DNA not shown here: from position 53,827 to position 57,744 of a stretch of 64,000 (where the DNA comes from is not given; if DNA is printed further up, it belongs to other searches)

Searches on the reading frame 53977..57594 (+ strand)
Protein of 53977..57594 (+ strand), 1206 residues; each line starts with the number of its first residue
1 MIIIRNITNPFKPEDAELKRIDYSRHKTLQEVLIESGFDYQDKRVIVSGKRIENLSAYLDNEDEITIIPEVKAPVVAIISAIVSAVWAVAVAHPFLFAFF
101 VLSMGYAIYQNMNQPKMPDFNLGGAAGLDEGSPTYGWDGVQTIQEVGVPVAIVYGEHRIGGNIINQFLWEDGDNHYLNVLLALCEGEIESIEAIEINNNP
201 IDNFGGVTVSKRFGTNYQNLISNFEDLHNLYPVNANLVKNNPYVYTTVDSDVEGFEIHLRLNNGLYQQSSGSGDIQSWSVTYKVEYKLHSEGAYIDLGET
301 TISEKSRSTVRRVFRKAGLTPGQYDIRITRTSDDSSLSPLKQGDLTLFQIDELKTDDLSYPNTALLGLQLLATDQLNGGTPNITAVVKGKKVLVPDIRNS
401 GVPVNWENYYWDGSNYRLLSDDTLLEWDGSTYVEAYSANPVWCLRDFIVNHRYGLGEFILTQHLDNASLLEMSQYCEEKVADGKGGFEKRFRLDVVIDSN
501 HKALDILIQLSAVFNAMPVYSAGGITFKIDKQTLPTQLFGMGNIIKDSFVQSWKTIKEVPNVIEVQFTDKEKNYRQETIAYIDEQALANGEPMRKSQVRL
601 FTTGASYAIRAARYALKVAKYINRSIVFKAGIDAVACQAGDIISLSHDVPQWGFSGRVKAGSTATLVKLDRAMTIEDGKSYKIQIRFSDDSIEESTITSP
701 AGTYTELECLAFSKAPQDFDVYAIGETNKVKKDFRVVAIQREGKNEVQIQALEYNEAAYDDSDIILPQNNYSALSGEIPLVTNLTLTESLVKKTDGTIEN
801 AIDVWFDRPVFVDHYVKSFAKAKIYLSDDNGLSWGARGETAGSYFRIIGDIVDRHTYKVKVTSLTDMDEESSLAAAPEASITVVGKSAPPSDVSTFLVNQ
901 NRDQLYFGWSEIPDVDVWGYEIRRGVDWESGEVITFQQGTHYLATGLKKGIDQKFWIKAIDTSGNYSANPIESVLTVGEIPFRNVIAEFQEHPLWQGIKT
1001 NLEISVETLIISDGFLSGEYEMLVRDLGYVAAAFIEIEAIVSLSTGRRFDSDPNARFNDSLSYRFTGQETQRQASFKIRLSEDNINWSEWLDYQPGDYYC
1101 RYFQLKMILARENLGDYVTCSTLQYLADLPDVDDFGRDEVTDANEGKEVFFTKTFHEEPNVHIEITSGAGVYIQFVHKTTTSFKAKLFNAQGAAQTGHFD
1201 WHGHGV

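Call 36: search_protein_families(library=phrogs, proteins=[window:53977-57594:+], max_evalue=0.00001)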
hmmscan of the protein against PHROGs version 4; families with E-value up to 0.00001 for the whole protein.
window:53977-57594:+ (1206 aa): 12 families
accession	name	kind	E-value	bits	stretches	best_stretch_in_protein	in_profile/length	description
phrog_31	-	tail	1.8e-152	510.9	1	42-970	135-1055/1565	central tail fiber J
phrog_1727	-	tail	2.5e-86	291.3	1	191-1008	47-834/1174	tail protein and host specificity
phrog_2589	-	tail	5.6e-83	279.5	1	176-967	31-798/3686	tail protein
phrog_7997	-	tail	3e-39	136.1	1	464-980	2-511/589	tail protein and host specificity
phrog_469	-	tail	3.6e-33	115.7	2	494-767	618-900/903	tail protein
phrog_2148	-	tail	1.9e-31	110.2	1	427-757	9-336/901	tail fiber protein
phrog_10652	-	unknown function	1.1e-24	88.3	1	426-677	15-270/328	-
phrog_5616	-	tail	1.5e-15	57.6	1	436-660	239-470/873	tail fiber protein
phrog_37728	-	unknown function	1.5e-13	49.9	1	431-652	191-420/1894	-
phrog_14774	-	unknown function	2e-13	51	1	273-491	11-206/212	-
phrog_15723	-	unknown function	2.3e-12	48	1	450-589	8-151/223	-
phrog_32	-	tail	1.3e-06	29.1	1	49-166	62-193/203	tail assembly protein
